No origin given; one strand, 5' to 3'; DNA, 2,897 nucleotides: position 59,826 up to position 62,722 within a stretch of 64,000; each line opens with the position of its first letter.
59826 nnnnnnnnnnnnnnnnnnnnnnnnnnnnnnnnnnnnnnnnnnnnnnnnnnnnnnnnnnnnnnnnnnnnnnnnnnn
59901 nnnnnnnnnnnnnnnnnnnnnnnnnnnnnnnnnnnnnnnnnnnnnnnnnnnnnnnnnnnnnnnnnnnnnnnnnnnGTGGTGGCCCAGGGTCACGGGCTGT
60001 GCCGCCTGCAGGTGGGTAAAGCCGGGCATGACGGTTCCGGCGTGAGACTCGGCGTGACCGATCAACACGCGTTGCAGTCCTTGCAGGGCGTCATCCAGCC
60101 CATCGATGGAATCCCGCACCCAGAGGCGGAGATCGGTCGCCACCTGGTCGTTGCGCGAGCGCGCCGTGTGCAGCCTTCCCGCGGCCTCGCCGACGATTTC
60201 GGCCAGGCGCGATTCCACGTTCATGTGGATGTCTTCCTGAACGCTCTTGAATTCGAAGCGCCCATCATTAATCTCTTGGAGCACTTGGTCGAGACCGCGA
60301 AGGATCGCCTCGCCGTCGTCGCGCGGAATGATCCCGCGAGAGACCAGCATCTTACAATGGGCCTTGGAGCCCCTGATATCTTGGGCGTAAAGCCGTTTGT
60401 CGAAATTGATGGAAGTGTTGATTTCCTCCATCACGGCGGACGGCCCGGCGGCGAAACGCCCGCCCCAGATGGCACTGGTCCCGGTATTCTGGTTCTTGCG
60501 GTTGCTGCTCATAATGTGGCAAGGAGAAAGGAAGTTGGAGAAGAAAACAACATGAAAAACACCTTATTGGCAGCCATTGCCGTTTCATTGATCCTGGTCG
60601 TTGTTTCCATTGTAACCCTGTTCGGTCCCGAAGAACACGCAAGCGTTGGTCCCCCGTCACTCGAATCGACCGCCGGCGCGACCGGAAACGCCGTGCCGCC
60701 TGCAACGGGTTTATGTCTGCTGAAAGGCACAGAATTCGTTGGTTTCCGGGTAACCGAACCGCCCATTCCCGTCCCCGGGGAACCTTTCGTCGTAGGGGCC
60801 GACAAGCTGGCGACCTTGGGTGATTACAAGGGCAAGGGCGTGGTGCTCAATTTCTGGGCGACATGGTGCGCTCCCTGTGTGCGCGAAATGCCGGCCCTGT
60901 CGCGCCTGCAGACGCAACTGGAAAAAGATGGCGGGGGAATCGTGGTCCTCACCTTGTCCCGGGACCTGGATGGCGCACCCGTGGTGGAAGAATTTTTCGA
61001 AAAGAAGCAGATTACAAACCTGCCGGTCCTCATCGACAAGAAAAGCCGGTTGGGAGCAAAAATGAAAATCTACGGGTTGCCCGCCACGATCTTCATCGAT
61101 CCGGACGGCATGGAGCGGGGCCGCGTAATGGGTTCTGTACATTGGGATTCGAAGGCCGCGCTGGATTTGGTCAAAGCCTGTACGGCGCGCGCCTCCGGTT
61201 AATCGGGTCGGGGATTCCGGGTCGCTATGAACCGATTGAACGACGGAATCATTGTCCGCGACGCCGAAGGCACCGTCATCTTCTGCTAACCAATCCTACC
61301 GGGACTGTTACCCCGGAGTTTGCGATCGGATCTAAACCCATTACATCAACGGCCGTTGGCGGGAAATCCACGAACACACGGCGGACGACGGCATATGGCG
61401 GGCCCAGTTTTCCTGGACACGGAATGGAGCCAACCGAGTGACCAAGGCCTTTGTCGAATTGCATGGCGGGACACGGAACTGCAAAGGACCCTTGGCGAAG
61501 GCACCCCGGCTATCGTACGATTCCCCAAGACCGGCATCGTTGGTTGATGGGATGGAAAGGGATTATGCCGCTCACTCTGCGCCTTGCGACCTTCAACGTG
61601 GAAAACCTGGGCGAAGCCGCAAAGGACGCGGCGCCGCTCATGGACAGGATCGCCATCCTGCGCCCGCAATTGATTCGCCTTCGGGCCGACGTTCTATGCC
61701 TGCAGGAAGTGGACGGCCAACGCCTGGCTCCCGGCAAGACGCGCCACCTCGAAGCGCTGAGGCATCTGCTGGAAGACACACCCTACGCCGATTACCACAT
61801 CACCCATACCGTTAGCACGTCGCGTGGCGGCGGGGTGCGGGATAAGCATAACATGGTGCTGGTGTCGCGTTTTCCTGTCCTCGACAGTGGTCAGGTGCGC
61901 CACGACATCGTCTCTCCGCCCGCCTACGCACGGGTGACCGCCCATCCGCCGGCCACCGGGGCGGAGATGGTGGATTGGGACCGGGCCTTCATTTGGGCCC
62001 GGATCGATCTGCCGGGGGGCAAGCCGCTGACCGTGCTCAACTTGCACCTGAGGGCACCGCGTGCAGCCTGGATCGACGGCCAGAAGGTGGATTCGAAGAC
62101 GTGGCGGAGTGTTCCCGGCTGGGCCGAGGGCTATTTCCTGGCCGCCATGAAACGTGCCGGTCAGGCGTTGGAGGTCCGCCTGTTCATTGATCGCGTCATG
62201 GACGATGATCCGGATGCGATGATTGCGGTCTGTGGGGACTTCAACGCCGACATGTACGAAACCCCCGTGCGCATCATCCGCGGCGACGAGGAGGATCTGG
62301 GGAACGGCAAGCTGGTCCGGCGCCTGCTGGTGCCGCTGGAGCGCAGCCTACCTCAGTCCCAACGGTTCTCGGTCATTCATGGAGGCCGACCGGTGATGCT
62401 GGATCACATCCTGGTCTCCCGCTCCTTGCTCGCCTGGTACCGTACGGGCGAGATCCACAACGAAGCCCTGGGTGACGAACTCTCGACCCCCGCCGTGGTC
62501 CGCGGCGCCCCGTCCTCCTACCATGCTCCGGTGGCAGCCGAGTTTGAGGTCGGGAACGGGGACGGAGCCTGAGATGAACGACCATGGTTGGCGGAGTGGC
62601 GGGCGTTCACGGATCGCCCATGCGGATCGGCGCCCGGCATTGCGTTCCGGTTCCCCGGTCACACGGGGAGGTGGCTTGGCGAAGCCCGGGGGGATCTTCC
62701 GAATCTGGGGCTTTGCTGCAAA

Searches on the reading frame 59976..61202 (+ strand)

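Call 70: search_protein_families(library=pfam, proteins=[window:59976-61202:+], max_evalue=0.001)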
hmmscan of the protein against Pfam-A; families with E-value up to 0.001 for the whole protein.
window:59976-61202:+ (408 aa): 5 families
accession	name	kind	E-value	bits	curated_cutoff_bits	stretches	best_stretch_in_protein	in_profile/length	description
PF00578.27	AhpC-TSA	-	1.7e-17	64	26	1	279-378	18-119/124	AhpC/TSA family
PF08534.16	Redoxin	-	1.2e-14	54.8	26.6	1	277-379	19-127/148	Redoxin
PF13905.12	Thioredoxin_8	-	2.7e-09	37.7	27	1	286-378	1-92/94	Thioredoxin-like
PF00085.26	Thioredoxin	-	1.2e-06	28.9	23.5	1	287-325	19-54/103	Thioredoxin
PF13098.12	Thioredoxin_2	-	3.4e-05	24.6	27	1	285-386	4-93/104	Thioredoxin-like domain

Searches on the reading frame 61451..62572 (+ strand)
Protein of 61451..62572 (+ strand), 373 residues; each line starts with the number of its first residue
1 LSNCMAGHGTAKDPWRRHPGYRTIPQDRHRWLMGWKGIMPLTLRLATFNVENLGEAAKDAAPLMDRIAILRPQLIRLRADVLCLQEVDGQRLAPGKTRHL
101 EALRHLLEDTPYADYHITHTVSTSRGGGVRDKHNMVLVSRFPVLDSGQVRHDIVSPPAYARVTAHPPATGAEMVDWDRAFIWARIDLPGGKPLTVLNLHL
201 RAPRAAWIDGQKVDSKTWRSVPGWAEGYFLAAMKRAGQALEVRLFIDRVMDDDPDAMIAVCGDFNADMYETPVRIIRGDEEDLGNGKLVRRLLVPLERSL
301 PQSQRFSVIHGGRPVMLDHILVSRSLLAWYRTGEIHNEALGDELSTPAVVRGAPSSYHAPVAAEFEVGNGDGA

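Call 70: search_protein_families(library=pfam, proteins=[window:61451-62572:+], max_evalue=0.001)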
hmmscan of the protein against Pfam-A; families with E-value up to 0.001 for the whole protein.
window:61451-62572:+ (373 aa): 2 families
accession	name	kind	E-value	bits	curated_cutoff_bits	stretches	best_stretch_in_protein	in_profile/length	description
PF03372.29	Exo_endo_phos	-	3.6e-16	60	24.5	1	46-329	1-209/225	Endonuclease/Exonuclease/phosphatase family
PF19580.5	Exo_endo_phos_3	-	0.00043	19.9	27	1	232-328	162-254/311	Endonuclease/Exonuclease/phosphatase family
